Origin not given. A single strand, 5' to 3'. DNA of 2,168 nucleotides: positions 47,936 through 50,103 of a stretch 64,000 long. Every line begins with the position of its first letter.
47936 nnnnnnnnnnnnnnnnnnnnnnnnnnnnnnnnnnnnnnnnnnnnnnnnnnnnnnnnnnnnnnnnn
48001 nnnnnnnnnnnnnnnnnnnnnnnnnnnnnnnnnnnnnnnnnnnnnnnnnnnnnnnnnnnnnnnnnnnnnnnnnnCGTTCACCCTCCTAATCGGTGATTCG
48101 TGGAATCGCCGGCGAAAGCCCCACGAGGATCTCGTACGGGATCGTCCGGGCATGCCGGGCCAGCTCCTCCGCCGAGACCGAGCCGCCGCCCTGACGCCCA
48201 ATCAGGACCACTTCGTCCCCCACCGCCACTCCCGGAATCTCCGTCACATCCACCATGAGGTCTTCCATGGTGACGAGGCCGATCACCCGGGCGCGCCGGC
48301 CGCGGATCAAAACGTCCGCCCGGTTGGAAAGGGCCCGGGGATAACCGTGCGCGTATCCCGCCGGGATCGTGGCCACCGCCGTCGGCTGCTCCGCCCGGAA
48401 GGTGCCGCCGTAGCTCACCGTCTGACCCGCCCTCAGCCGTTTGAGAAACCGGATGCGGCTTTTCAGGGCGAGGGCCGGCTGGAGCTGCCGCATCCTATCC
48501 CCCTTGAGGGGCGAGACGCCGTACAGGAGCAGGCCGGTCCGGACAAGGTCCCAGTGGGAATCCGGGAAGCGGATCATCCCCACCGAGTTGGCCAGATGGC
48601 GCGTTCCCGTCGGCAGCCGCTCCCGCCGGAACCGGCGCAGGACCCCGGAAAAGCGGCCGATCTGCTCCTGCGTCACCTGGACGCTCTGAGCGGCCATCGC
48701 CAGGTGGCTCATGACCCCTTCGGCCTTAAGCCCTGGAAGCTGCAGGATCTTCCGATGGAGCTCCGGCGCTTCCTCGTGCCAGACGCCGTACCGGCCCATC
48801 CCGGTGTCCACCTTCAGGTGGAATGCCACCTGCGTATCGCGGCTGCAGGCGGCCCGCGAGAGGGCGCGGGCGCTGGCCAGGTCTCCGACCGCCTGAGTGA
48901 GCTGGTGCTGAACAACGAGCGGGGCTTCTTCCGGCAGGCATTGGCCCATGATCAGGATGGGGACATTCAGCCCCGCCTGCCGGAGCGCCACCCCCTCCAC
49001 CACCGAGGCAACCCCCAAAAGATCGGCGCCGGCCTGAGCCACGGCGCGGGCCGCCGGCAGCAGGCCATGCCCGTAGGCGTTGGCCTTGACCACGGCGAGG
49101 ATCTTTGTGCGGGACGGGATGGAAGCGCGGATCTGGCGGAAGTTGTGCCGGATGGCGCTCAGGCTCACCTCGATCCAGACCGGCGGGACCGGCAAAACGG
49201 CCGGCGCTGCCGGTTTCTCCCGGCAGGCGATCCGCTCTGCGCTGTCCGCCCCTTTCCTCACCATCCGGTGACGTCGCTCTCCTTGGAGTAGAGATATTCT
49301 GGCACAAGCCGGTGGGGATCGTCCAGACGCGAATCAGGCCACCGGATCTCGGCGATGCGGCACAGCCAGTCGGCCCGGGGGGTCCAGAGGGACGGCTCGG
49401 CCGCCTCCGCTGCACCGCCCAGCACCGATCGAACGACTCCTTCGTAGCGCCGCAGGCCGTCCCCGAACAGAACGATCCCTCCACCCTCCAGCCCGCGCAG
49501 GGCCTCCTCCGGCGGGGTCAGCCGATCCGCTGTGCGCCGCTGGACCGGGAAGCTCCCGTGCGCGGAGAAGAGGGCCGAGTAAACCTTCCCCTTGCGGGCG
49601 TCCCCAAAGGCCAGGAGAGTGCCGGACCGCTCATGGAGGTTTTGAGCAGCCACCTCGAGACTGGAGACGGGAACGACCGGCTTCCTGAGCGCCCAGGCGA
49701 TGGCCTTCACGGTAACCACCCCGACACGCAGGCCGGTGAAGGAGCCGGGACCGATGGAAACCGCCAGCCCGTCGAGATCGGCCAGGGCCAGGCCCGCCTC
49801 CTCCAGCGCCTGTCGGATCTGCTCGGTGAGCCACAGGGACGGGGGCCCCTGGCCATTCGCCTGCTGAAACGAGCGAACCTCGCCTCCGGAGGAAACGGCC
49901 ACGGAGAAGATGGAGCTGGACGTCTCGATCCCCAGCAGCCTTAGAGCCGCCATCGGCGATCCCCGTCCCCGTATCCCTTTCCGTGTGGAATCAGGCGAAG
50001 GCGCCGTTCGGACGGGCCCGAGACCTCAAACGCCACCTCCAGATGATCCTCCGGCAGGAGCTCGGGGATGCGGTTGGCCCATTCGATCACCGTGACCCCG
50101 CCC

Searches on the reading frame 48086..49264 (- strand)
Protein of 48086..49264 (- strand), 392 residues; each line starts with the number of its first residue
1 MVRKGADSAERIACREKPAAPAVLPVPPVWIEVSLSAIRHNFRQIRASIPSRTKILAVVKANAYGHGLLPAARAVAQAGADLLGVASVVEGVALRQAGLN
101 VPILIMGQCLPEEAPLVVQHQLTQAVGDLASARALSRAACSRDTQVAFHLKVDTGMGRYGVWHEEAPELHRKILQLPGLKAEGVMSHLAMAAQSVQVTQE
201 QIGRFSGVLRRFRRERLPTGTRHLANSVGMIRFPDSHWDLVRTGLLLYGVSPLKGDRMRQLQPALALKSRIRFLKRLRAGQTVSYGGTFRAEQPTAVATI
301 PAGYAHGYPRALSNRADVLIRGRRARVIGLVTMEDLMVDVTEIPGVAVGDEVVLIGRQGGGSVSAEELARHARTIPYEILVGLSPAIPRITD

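Call 85: search_protein_families(library=pfam, proteins=[window:48086-49264:-], max_evalue=0.00001)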
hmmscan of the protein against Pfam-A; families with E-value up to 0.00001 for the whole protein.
window:48086-49264:- (392 aa): 2 families
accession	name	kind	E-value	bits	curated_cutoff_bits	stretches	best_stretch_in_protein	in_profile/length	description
PF01168.26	Ala_racemase_N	-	5.3e-66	222.9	24.1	1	33-252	1-220/220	Alanine racemase, N-terminal domain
PF00842.27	Ala_racemase_C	-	2.2e-43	147.3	25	1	265-390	2-126/127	Alanine racemase, C-terminal domain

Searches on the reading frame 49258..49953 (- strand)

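Call 85: search_protein_families(library=pfam, proteins=[window:49258-49953:-], max_evalue=0.00001)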
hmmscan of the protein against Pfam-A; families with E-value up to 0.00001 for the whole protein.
window:49258-49953:- (231 aa): 1 family
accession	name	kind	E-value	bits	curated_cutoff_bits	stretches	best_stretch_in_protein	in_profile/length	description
PF00814.31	TsaD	-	7e-24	85.4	24.8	1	41-127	32-121/264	tRNA N6-adenosine threonylcarbamoyltransferase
